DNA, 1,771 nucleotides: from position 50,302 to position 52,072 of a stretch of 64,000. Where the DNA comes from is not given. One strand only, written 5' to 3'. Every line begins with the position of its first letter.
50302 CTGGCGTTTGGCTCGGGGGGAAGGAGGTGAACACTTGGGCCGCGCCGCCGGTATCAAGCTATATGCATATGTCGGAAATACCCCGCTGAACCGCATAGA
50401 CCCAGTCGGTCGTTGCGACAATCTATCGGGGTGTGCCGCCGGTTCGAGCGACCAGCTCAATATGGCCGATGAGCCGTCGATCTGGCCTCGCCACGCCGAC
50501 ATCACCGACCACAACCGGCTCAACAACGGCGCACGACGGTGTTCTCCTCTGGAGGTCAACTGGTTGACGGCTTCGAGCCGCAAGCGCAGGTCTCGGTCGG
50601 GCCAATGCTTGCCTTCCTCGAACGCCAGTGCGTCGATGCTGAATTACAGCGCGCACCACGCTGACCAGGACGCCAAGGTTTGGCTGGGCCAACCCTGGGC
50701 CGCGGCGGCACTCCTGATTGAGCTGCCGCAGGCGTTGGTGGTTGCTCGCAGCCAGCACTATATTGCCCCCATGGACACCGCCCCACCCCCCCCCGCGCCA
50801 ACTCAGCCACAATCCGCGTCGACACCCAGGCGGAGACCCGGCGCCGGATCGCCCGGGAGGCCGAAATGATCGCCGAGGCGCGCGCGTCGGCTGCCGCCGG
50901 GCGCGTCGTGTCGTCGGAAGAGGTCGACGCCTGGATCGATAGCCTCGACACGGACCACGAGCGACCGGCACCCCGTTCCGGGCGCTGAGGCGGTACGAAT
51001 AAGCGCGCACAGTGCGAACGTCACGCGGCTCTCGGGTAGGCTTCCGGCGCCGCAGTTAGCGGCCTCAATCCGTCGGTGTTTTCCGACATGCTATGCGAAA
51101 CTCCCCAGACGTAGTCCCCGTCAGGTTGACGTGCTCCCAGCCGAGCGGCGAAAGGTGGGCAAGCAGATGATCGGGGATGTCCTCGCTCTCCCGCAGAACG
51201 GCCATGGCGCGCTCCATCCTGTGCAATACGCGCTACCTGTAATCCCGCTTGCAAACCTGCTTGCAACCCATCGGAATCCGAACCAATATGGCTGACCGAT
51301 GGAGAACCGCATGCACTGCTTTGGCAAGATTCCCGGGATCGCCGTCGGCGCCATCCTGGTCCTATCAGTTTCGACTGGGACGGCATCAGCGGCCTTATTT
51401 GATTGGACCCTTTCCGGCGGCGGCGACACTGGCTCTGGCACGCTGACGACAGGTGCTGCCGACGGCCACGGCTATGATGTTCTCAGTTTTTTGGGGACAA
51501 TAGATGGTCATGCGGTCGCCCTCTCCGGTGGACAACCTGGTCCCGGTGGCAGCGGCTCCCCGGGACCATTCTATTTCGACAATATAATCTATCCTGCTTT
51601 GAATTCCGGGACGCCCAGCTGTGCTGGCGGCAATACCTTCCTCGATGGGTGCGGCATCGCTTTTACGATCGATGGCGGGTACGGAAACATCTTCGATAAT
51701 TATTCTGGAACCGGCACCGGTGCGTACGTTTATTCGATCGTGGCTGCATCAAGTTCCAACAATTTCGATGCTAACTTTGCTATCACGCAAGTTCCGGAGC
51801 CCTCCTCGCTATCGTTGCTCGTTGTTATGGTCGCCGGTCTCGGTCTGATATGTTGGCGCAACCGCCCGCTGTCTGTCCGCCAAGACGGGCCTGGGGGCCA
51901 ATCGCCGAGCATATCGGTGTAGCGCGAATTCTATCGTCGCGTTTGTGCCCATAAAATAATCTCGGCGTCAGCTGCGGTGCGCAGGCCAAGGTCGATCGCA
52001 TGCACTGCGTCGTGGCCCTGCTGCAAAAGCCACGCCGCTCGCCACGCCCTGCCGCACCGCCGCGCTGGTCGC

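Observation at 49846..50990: Orphan Rhs C-terminal toxin tip with candidate immunity ORF and an antitoxin fragment: polymorphic-toxin debris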

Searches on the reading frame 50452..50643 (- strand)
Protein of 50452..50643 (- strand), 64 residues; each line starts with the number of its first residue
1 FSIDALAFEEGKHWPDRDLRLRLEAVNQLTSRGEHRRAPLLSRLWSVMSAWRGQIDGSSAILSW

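Call 65: search_dna_similar(query=window:50452-50643:-, collection=plasmids, mode=protein, max_evalue=1, max_rows=8)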
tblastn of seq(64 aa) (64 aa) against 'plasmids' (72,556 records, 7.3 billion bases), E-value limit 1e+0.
Records with a match: 2; places in all: 2; records where one place covers at least 80% of the query: 0.
Best place of each record, by identity: <60% 2.
By first word of the organism name: Streptomyces 2.
By predicted mobility (MOB-suite, as given by PLSDB): non-mobilizable 2.
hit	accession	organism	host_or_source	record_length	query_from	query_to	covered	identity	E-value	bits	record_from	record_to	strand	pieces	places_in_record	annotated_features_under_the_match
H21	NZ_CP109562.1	Streptomyces sp. NBC_01383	-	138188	11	52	66%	45.2%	4e-1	34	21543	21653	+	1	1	type I polyketide synthase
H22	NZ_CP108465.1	Streptomyces sp. NBC_01260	-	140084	11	52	66%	45.2%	4e-1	34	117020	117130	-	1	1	type I polyketide synthase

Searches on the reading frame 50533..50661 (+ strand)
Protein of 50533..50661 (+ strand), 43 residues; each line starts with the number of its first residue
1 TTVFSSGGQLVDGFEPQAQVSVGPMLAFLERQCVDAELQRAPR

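Call 66: search_dna_similar(query=window:50533-50661:+, collection=plasmids, mode=protein, max_evalue=1, max_rows=8)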
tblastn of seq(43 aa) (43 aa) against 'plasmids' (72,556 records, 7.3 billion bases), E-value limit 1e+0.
No match.
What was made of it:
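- Tried and rejected: I rejected this: the signal at 50460-50540 is explained by C at codon position 2 of Ser/Thr/Pro/Ala codons in the shifted frame. tblastn of the two most protein-like peptides against plasmids gave nothing (calls 65, 66).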

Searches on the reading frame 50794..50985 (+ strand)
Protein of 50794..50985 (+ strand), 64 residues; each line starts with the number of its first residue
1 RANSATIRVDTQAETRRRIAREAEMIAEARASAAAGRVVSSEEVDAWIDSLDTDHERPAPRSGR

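Call 18: find_homologous_proteins(query=window:50794-50985:+, max_evalue=1)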
Query seq(64 aa) (64 aa): 173 proteins with E <= 1 among 175 candidates; the best 120 are listed.
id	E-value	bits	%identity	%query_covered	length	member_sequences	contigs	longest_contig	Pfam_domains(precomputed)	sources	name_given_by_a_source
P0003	1.7e-22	95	83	92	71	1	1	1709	PF27535.1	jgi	jgi:predicted transcriptional regulator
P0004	3.9e-22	94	89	86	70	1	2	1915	PF27535.1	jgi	jgi:predicted transcriptional regulator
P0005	4.0e-22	94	88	89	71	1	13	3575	PF27535.1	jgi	jgi:predicted transcriptional regulator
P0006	1.1e-21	93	86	89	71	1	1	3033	PF27535.1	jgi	jgi:predicted transcriptional regulator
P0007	1.4e-21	93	85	86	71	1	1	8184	PF27535.1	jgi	jgi:predicted transcriptional regulator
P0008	2.9e-21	92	86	89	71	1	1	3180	PF27535.1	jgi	jgi:predicted transcriptional regulator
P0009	4.9e-21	91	76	100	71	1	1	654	PF27535.1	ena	-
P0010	8.3e-21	90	87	86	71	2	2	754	PF27535.1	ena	-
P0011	1.2e-20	90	74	97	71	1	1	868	PF27535.1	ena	-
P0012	1.3e-20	90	87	86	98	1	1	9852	PF27535.1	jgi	jgi:hypothetical protein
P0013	1.5e-20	89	84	89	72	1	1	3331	PF27535.1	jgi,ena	-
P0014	1.9e-20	89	80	95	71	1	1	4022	PF27535.1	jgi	jgi:predicted transcriptional regulator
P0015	3.4e-20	88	78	92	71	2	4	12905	PF27535.1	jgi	jgi:predicted transcriptional regulator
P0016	3.5e-20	88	77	97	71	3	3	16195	PF27535.1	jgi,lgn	-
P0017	6.6e-20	87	90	63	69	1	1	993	PF27535.1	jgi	jgi:predicted transcriptional regulator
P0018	1.5e-19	86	79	89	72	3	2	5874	PF27535.1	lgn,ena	-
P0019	1.9e-19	86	84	86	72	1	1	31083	PF27535.1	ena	-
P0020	2.0e-19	86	82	86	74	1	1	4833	PF27535.1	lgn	-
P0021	2.8e-19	85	77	97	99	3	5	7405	PF27535.1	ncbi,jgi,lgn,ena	jgi:hypothetical protein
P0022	3.1e-19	85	74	97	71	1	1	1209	PF27535.1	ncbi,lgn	-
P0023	3.4e-19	85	74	97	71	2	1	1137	PF27535.1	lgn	-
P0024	3.6e-19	85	81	89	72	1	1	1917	PF27535.1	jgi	jgi:predicted transcriptional regulator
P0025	4.2e-19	85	80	86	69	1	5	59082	PF27535.1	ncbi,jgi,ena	jgi:predicted transcriptional regulator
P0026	4.2e-19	85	74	91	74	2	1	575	PF27535.1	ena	-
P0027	4.9e-19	85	74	95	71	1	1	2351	PF27535.1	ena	-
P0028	6.7e-19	84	78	92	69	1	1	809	PF27535.1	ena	-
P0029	7.6e-19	84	79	89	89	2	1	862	PF27535.1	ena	-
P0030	9.7e-19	84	85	86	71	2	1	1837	PF27535.1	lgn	-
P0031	1.0e-18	84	81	89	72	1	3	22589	PF27535.1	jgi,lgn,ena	-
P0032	1.8e-18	83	74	95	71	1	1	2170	PF27535.1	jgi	-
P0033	1.9e-18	83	81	89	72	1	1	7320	PF27535.1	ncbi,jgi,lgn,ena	jgi:predicted transcriptional regulator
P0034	3.0e-18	82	94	73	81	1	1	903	PF27535.1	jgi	jgi:predicted transcriptional regulator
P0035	3.2e-18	82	80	88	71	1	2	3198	PF27535.1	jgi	jgi:predicted transcriptional regulator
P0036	3.6e-18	82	79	89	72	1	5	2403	PF27535.1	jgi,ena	jgi:predicted transcriptional regulator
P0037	4.1e-18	82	75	89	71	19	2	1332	PF27535.1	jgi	jgi:predicted transcriptional regulator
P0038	4.8e-18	82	75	89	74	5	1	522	PF27535.1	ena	-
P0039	5.9e-18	81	70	100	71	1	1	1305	PF27535.1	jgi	-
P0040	6.4e-18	81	72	92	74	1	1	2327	PF27535.1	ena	-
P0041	7.1e-18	81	81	89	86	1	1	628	PF27535.1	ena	-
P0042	1.1e-17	81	75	92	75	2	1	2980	PF27535.1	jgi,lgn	-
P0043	1.4e-17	80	77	89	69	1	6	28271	PF27535.1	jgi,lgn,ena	-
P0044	1.5e-17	80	76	92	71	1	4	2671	PF27535.1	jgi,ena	jgi:predicted transcriptional regulator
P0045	2.7e-17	79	69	100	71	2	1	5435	PF27535.1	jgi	jgi:predicted transcriptional regulator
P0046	2.8e-17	79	71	97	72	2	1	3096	PF27535.1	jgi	jgi:predicted transcriptional regulator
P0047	3.3e-17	79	77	88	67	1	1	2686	PF27535.1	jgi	jgi:predicted transcriptional regulator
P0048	3.4e-17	79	77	89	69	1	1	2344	PF27535.1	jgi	jgi:predicted transcriptional regulator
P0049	4.8e-17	78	71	92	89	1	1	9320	PF27535.1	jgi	jgi:predicted transcriptional regulator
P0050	5.0e-17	78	80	86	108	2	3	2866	PF27535.1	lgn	-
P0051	5.5e-17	78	76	84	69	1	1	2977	PF27535.1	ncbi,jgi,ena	jgi:predicted transcriptional regulator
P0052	7.1e-17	78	72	100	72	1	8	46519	PF27535.1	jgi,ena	jgi:predicted transcriptional regulator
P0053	1.1e-16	77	71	97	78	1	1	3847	PF27535.1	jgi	jgi:predicted transcriptional regulator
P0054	1.1e-16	77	72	94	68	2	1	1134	PF27535.1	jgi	jgi:predicted transcriptional regulator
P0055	1.2e-16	77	71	98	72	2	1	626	PF27535.1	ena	-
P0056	1.3e-16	77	72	89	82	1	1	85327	PF27535.1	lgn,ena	-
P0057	1.3e-16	77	78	86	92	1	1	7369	PF27535.1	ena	-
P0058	1.3e-16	77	75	86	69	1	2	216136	PF27535.1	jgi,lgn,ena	jgi:predicted transcriptional regulator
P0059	1.4e-16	77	75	88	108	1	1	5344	PF27535.1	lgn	-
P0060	1.6e-16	77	75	89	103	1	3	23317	PF27535.1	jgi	jgi:hypothetical protein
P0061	1.8e-16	77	76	86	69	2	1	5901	PF27535.1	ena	-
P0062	1.9e-16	77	75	89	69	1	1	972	PF27535.1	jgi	jgi:predicted transcriptional regulator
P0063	2.2e-16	76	71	92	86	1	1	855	PF27535.1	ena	-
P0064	2.4e-16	76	69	97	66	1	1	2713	PF27535.1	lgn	-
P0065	3.4e-16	76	70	98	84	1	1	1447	PF27535.1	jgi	jgi:predicted transcriptional regulator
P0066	3.5e-16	76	72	84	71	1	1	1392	PF27535.1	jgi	jgi:predicted transcriptional regulator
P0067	3.7e-16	76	72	89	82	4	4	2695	PF27535.1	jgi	jgi:hypothetical protein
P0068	4.1e-16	76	73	92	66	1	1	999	PF27535.1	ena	-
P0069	4.7e-16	75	74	89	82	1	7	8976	PF27535.1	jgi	jgi:hypothetical protein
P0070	5.0e-16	75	73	92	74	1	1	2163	PF27535.1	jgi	jgi:predicted transcriptional regulator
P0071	5.6e-16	75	75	86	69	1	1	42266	PF27535.1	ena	-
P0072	6.1e-16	75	73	86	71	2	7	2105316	PF27535.1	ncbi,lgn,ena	-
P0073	9.1e-16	74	68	92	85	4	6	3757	PF27535.1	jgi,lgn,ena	-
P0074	9.7e-16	74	68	98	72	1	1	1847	PF27535.1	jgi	jgi:predicted transcriptional regulator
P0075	1.1e-15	74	74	89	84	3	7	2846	PF27535.1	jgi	jgi:hypothetical protein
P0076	1.1e-15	74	82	77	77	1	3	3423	PF27535.1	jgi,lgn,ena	jgi:predicted transcriptional regulator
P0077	1.2e-15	74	75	86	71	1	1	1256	PF27535.1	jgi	jgi:predicted transcriptional regulator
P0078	1.5e-15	74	82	78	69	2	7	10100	PF27535.1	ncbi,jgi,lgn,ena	jgi:predicted transcriptional regulator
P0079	1.5e-15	74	73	86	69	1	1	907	PF27535.1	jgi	jgi:predicted transcriptional regulator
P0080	1.6e-15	74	72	89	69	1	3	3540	PF27535.1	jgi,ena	jgi:predicted transcriptional regulator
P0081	1.7e-15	74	69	91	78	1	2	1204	PF27535.1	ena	-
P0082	1.9e-15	73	75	83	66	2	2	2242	PF27535.1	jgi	jgi:predicted transcriptional regulator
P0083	2.3e-15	73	67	98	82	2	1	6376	PF27535.1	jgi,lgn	jgi:predicted transcriptional regulator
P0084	2.6e-15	73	76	84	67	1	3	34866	PF27535.1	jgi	jgi:predicted transcriptional regulator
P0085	2.9e-15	73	74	84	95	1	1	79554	PF27535.1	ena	-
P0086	3.1e-15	73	70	88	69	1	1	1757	PF27535.1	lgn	-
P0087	3.2e-15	73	68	98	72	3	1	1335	PF27535.1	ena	-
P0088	4.0e-15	72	71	88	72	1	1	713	PF27535.1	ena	-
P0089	4.5e-15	72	67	98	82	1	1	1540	PF27535.1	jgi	jgi:predicted transcriptional regulator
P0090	5.0e-15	72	75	86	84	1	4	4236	PF27535.1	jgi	jgi:hypothetical protein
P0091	6.0e-15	72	81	75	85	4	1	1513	PF27535.1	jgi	jgi:hypothetical protein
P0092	6.1e-15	72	72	89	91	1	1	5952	PF27535.1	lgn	-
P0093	7.0e-15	72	72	89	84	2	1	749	PF27535.1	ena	-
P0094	7.6e-15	72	70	89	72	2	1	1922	PF27535.1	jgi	jgi:predicted transcriptional regulator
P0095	7.8e-15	72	66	92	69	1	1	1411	PF27535.1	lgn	-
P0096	7.9e-15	72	66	92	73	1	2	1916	PF27535.1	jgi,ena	jgi:predicted transcriptional regulator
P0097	1.0e-14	71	72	89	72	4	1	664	PF27535.1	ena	-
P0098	1.1e-14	71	67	98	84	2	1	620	PF27535.1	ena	-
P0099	1.1e-14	71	72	89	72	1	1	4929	PF27535.1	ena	-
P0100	1.2e-14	71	70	89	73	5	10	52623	PF27535.1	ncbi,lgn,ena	-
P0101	1.2e-14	71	70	89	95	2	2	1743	PF27535.1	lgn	-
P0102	1.2e-14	71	68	89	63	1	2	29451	PF27535.1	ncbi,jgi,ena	jgi:hypothetical protein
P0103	1.6e-14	71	77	75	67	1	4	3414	PF27535.1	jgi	jgi:predicted transcriptional regulator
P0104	1.9e-14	70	72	89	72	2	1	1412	PF27535.1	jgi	jgi:predicted transcriptional regulator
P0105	2.0e-14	70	72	89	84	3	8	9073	PF27535.1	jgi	jgi:hypothetical protein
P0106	2.1e-14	70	71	86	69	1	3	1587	PF27535.1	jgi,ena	jgi:predicted transcriptional regulator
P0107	2.2e-14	70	71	86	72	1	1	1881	PF27535.1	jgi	jgi:predicted transcriptional regulator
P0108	2.3e-14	70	73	86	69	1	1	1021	PF27535.1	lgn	-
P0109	2.8e-14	70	67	98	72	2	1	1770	PF27535.1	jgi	jgi:predicted transcriptional regulator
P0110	3.3e-14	70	75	86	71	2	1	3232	PF27535.1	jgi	jgi:predicted transcriptional regulator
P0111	3.4e-14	70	75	75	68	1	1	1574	PF27535.1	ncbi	-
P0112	3.9e-14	69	75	86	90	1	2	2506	PF27535.1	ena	-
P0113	4.4e-14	69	73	86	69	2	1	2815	PF27535.1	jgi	jgi:predicted transcriptional regulator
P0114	4.6e-14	69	74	84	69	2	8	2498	PF27535.1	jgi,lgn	-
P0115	4.6e-14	69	68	89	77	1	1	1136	PF27535.1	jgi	jgi:hypothetical protein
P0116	5.7e-14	69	68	89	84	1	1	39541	PF27535.1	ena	-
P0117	7.9e-14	68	66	88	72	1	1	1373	PF27535.1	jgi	jgi:predicted transcriptional regulator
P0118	1.1e-13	68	64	88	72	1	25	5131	PF27535.1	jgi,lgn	jgi:hypothetical protein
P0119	1.4e-13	68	66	91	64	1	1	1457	PF27535.1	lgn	-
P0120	1.6e-13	68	63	92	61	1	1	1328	PF27535.1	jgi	-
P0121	1.9e-13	67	70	89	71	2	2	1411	PF27535.1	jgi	-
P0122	2.2e-13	67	75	88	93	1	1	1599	PF27535.1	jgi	jgi:hypothetical protein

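Call 21: find_encoding_contigs(protein=P0005, flank=6000, max_places=6)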
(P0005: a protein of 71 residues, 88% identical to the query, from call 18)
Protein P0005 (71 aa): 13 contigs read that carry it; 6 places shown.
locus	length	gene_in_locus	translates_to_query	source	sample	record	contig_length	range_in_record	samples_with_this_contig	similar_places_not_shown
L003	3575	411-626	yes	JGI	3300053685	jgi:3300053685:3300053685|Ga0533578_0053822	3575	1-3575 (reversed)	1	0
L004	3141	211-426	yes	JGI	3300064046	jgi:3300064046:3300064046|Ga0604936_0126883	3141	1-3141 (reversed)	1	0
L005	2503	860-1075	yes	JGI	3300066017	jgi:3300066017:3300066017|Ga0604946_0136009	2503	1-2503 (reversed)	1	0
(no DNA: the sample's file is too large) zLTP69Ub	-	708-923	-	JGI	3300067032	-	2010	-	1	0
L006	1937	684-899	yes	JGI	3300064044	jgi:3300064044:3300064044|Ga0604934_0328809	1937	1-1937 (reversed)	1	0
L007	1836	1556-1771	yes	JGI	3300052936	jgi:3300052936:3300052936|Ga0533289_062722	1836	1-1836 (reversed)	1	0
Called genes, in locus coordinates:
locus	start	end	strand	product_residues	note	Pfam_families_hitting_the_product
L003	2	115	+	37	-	?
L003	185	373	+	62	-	-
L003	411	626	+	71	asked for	PF27535:RelB3_C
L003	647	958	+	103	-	PF05016:ParE_toxin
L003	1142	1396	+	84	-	-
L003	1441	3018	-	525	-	PF00732:GMC_oxred_N, PF00890:FAD_binding_2 (faint), PF01266:DAO (faint), PF05199:GMC_oxred_C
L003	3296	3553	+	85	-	-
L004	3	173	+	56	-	?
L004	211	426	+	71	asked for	PF27535:RelB3_C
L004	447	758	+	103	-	PF05016:ParE_toxin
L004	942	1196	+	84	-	-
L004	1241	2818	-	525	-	PF00732:GMC_oxred_N, PF00890:FAD_binding_2 (faint), PF01266:DAO (faint), PF05199:GMC_oxred_C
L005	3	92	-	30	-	?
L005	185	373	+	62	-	-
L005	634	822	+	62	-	-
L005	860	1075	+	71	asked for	PF27535:RelB3_C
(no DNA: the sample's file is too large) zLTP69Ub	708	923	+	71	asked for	PF27535:RelB3_C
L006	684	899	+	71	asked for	PF27535:RelB3_C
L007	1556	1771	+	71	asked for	PF27535:RelB3_C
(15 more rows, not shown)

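Call 22: find_encoding_contigs(protein=P0012, flank=6000, max_places=4)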
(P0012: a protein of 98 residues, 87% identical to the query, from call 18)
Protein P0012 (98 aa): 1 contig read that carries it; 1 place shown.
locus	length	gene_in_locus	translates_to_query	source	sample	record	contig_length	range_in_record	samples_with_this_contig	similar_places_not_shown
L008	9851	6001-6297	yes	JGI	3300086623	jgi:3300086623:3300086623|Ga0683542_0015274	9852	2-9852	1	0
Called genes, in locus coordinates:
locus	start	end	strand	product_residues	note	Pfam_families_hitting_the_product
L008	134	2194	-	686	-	PF05378:Hydant_A_N, PF01968:Hydantoinase_A, PF19278:Hydant_A_C (weak)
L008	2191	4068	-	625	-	PF02538:Hydantoinase_B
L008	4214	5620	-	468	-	PF01425:Amidase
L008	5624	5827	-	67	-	-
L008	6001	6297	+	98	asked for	PF27535:RelB3_C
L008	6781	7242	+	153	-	PF10604:Polyketide_cyc2, PF03364:Polyketide_cyc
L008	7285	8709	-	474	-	PF07969:Amidohydro_3 (weak), PF01979:Amidohydro_1, PF07969:Amidohydro_3 (weak)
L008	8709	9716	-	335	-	PF02492:cobW, PF07683:CobW_C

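Call 39: search_protein_families(library=pfam, max_evalue=1, proteins=[P0005, L003:647-955:+])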
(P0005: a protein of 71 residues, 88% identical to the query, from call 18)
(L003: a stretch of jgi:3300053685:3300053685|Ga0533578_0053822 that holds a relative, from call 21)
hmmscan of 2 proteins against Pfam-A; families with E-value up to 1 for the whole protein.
P0005 (71 aa): 1 family
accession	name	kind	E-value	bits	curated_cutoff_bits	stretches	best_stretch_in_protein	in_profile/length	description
PF21528.2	CC2D1A-B_DM14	-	0.0029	18.1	24.6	1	12-51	13-52/56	Coiled-coil and C2 domain-containing protein 1, DM14 domain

L003:647-955:+ (103 aa): 1 family
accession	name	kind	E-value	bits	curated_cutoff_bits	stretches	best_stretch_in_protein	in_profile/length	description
PF05016.21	ParE_toxin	-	2.5e-09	38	23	1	6-94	2-83/89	ParE toxin of type II toxin-antitoxin system, parDE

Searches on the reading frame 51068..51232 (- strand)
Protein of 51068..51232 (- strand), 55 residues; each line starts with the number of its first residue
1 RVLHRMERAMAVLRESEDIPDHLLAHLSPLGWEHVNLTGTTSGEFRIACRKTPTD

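Call 8: search_protein_families(library=pfam, max_evalue=1, proteins=[window:51068-51232:-])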
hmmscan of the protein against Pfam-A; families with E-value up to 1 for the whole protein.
seq(55 aa): 1 family
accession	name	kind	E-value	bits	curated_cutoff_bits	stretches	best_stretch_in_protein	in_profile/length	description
PF01526.23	DDE_Tnp_Tn3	-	8.5e-07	28.5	24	1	4-40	351-388/389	Tn3 transposase DDE domain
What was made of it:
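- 51024..51208 (-): Last 62 codons of a Tn3-family transposase gene, itself frameshifted at about 51117. Pfam DDE_Tnp_Tn3 positions 351-388 of 389, E 8.5e-7 (call 8).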

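Call 9: search_protein_families(library=ncbifam, max_evalue=1, proteins=[window:51068-51232:-])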
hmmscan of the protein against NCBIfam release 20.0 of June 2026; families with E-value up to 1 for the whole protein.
seq(55 aa): 1 family
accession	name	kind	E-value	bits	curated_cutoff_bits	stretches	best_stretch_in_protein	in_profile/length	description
NF033527.1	transpos_Tn3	equivalog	1.5e-08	33.2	500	1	5-40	914-950/954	Tn3 family transposase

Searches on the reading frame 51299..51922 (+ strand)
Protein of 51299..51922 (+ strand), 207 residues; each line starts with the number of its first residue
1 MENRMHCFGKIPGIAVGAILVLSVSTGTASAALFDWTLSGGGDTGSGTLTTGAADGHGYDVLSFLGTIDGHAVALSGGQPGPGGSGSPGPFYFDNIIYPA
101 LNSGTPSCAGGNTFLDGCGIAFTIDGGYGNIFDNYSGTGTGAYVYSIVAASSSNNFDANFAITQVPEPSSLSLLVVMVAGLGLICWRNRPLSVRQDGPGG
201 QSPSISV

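Call 8: search_protein_families(library=pfam, max_evalue=1, proteins=[window:51299-51922:+])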
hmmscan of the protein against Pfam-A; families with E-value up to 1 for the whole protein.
window:51299-51922:+ (207 aa): 1 family
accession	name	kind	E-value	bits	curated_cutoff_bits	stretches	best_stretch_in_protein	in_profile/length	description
PF07589.16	PEP-CTERM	-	2e-05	24.9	20.7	1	164-189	1-23/24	PEP-CTERM motif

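Call 9: search_protein_families(library=ncbifam, max_evalue=1, proteins=[window:51299-51922:+])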
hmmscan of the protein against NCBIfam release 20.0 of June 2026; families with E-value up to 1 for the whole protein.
window:51299-51922:+ (207 aa): 8 families
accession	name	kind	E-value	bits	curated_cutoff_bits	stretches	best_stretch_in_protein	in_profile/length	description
NF038125.1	PEP_CTERM_THxN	subfamily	7.5e-05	22.4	85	1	151-184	206-242/246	THxN family PEP-CTERM protein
NF038124.1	PEP_CTERM_TLD_A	exception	0.00036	20.2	100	1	159-189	205-235/235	PEP_CTERM-anchored TLD domain-containing protein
NF033554.9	floc_PepA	equivalog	0.00093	19.1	80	1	57-184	148-256/261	flocculation-associated PEP-CTERM protein PepA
NF038129.1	PEP_NF038129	equivalog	0.00099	19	65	1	151-184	160-190/194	NF038129 family PEP-CTERM protein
NF038126.1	PEP_CTERM_FxDxF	subfamily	0.002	18.4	50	1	148-186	125-160/165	FxDxF family PEP-CTERM protein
NF041927.1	Xrt_dep_XDP1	equivalog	0.003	17.6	125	1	154-189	212-241/242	exosortase-dependent surface protein XDP1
TIGR02595.1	PEP_CTERM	domain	0.032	15.1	16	1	165-183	1-19/24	PEP-CTERM sorting domain-containing protein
NF038118.1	PEP_CTERM_CCXG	equivalog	0.26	10.9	90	1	152-183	162-194/199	CCXG family PEP-CTERM protein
